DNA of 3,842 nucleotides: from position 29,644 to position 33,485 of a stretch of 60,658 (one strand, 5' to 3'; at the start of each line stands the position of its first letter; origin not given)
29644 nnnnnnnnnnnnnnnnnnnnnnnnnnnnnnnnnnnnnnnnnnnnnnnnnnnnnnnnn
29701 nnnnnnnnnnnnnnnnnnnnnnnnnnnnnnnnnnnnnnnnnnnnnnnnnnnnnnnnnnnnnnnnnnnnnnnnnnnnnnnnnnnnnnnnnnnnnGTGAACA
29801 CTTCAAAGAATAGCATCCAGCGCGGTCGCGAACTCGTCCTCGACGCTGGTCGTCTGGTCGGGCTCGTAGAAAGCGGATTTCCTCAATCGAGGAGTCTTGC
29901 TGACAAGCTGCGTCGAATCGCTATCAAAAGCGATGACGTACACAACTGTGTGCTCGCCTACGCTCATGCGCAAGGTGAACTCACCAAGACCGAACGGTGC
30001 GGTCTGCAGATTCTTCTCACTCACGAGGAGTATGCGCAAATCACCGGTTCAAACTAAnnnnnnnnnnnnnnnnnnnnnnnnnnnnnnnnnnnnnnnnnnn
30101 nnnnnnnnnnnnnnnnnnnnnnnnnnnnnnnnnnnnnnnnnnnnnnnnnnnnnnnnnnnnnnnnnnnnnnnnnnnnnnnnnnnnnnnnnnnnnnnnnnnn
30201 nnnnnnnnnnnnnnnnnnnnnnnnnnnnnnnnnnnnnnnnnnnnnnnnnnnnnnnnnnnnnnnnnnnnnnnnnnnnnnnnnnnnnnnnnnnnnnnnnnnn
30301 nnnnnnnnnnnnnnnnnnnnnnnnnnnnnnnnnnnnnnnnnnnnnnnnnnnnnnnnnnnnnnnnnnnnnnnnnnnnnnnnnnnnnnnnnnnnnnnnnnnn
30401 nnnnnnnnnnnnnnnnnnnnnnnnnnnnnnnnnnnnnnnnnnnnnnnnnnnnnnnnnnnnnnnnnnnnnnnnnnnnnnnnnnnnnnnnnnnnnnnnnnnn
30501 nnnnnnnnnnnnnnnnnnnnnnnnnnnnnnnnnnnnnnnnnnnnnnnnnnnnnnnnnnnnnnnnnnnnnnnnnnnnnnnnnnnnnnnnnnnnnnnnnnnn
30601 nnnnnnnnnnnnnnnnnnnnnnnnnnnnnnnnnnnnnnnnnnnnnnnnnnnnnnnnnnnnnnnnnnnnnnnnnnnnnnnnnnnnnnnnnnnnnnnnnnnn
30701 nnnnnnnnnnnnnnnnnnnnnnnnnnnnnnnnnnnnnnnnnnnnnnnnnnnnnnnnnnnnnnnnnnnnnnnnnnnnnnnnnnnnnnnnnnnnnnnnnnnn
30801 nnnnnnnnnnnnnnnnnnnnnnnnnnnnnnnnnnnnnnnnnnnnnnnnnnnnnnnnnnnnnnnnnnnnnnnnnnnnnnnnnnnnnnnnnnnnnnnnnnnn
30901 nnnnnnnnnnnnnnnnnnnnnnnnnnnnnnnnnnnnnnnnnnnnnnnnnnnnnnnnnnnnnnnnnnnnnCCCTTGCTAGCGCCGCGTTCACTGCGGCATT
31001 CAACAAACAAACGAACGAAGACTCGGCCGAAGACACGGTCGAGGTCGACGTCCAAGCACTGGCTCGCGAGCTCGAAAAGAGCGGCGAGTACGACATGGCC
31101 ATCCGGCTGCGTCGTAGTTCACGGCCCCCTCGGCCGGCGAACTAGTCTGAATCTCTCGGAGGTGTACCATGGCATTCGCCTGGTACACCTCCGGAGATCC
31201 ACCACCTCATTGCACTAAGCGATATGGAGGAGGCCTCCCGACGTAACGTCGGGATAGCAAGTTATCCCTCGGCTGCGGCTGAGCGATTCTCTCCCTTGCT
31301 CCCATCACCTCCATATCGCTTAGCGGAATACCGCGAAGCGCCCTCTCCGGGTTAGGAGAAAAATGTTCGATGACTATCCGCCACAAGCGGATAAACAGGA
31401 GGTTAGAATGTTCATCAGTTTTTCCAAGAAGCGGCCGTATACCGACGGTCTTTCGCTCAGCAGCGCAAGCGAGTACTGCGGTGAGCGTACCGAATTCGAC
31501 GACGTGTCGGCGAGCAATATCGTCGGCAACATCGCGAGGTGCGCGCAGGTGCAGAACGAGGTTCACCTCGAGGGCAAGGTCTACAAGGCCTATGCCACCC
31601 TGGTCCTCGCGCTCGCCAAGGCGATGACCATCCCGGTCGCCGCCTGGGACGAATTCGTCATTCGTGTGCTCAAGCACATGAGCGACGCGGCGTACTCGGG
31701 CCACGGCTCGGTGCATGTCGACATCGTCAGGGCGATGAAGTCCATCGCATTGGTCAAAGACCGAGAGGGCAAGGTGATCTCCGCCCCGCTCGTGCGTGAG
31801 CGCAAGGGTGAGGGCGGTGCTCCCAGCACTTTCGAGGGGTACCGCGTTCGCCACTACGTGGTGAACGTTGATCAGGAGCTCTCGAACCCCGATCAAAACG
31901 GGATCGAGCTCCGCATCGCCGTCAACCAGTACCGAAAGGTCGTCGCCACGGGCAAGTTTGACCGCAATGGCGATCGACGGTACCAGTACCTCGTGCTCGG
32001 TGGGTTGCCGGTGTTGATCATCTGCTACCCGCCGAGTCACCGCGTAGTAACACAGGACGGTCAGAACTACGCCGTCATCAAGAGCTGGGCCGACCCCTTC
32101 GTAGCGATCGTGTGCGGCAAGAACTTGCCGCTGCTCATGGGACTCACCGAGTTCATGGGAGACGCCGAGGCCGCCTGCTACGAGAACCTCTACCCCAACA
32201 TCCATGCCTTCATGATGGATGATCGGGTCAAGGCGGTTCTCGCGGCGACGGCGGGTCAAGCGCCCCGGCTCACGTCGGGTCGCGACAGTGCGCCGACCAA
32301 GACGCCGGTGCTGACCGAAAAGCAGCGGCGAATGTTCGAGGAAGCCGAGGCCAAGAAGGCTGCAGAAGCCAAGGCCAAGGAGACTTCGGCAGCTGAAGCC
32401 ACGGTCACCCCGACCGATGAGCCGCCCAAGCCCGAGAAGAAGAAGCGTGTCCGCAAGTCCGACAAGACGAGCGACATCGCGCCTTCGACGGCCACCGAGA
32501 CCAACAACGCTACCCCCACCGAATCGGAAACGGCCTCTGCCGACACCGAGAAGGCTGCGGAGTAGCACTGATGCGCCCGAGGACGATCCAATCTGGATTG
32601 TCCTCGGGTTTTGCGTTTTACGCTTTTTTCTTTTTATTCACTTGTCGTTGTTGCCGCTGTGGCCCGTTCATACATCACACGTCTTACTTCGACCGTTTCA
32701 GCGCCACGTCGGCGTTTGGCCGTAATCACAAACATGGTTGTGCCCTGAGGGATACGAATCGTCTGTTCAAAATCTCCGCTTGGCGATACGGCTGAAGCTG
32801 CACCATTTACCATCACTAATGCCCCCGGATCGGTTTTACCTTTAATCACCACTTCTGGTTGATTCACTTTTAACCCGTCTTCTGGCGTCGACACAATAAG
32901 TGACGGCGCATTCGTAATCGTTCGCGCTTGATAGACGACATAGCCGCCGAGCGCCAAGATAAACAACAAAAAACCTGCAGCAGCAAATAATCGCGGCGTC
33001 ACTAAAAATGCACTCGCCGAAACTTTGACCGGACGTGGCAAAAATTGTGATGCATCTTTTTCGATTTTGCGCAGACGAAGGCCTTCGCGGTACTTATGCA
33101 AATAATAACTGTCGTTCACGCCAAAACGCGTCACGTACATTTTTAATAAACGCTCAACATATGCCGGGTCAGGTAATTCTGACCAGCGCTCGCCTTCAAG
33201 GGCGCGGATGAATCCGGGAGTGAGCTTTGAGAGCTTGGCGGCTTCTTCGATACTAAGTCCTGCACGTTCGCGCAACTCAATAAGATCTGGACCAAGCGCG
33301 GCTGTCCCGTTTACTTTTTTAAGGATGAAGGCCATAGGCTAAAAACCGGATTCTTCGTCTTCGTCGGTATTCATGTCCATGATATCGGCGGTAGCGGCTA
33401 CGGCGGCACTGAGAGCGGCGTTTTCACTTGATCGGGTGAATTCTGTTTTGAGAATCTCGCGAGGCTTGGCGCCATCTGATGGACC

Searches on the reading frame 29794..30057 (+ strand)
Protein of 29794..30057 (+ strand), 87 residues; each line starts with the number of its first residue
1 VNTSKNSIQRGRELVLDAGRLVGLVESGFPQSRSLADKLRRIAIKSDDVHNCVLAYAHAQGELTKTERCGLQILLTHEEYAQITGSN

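Call 9: search_protein_families(library=pfam, max_evalue=0.1, proteins=[window:29794-30057:+])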
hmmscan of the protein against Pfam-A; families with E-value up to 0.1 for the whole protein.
window:29794-30057:+ (87 aa): 2 families
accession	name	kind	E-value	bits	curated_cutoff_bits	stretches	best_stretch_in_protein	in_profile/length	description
PF09870.14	DUF2097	-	0.045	14.5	25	1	44-84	18-58/84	Uncharacterized protein conserved in archaea (DUF2097)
PF09693.15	Phage_XkdX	-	0.082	13.4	23.5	0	74-86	26-38/40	Phage uncharacterised protein (Phage_XkdX)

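Call 18: search_protein_families(library=phrogs, max_evalue=0.01, proteins=[window:29794-30057:+])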
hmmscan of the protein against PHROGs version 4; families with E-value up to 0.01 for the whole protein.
window:29794-30057:+ (87 aa): 0 families

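Call 63: search_protein_families(library=padloc, max_evalue=0.01, proteins=[window:29794-30057:+])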
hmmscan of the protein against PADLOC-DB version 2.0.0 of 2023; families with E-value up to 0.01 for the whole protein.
window:29794-30057:+ (87 aa): 0 families

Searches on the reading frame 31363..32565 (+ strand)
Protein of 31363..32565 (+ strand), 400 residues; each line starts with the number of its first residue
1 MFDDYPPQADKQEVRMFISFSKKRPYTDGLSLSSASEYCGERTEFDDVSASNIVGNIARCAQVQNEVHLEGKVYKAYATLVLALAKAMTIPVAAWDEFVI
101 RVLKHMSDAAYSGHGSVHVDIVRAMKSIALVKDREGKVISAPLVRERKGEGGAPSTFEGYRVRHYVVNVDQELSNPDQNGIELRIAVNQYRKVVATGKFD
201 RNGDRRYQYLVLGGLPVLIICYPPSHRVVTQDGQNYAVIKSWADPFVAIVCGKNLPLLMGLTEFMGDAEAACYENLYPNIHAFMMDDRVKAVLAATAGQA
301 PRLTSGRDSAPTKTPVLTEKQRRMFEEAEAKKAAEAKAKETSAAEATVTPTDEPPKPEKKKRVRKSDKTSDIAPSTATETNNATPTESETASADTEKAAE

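Call 8: search_protein_families(library=pfam, proteins=[window:31363-32565:+])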
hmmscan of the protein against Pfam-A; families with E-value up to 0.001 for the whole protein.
window:31363-32565:+ (400 aa): 0 families

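Call 18: search_protein_families(library=phrogs, max_evalue=0.01, proteins=[window:31363-32565:+])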
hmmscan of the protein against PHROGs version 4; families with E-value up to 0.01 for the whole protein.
window:31363-32565:+ (400 aa): 0 families

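Call 34: search_protein_families(library=ncbifam, proteins=[window:31363-32565:+])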
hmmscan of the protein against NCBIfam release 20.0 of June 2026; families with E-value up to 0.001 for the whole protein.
window:31363-32565:+ (400 aa): 0 families

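Call 63: search_protein_families(library=padloc, max_evalue=0.01, proteins=[window:31363-32565:+])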
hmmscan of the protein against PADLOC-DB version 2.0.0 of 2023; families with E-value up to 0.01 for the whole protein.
window:31363-32565:+ (400 aa): 0 families

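Call 64: search_solved_structures(query=window:31363-32565:+, max_evalue=1)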
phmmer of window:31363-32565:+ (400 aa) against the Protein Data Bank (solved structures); distinct sequences matched with E-value up to 1: 0.

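Call 112: search_dna_similar(query=window:31363-32565:+, collection=phages, mode=protein, max_rows=8, max_evalue=0.001)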
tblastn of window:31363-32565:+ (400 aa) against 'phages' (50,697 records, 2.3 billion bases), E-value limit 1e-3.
No match.

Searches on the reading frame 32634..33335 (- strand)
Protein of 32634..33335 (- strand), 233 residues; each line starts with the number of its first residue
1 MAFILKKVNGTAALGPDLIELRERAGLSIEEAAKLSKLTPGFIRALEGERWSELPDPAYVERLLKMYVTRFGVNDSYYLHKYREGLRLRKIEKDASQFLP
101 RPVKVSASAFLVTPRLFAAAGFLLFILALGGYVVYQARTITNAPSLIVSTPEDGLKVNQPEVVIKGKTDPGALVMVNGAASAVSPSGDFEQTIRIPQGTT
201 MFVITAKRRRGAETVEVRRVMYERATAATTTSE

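Call 8: search_protein_families(library=pfam, proteins=[window:32634-33335:-])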
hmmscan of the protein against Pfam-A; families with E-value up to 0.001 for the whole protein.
window:32634-33335:- (233 aa): 3 families
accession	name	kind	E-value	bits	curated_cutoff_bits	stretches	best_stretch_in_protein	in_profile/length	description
PF13413.12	HTH_25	-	2.8e-13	49.9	24.6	1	18-69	2-53/62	Helix-turn-helix domain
PF09136.16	Glucodextran_B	-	8.8e-11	42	27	1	144-221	1-80/83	Glucodextranase, domain B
PF13560.12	HTH_31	-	7.4e-07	29.8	27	1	14-67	2-54/64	Helix-turn-helix domain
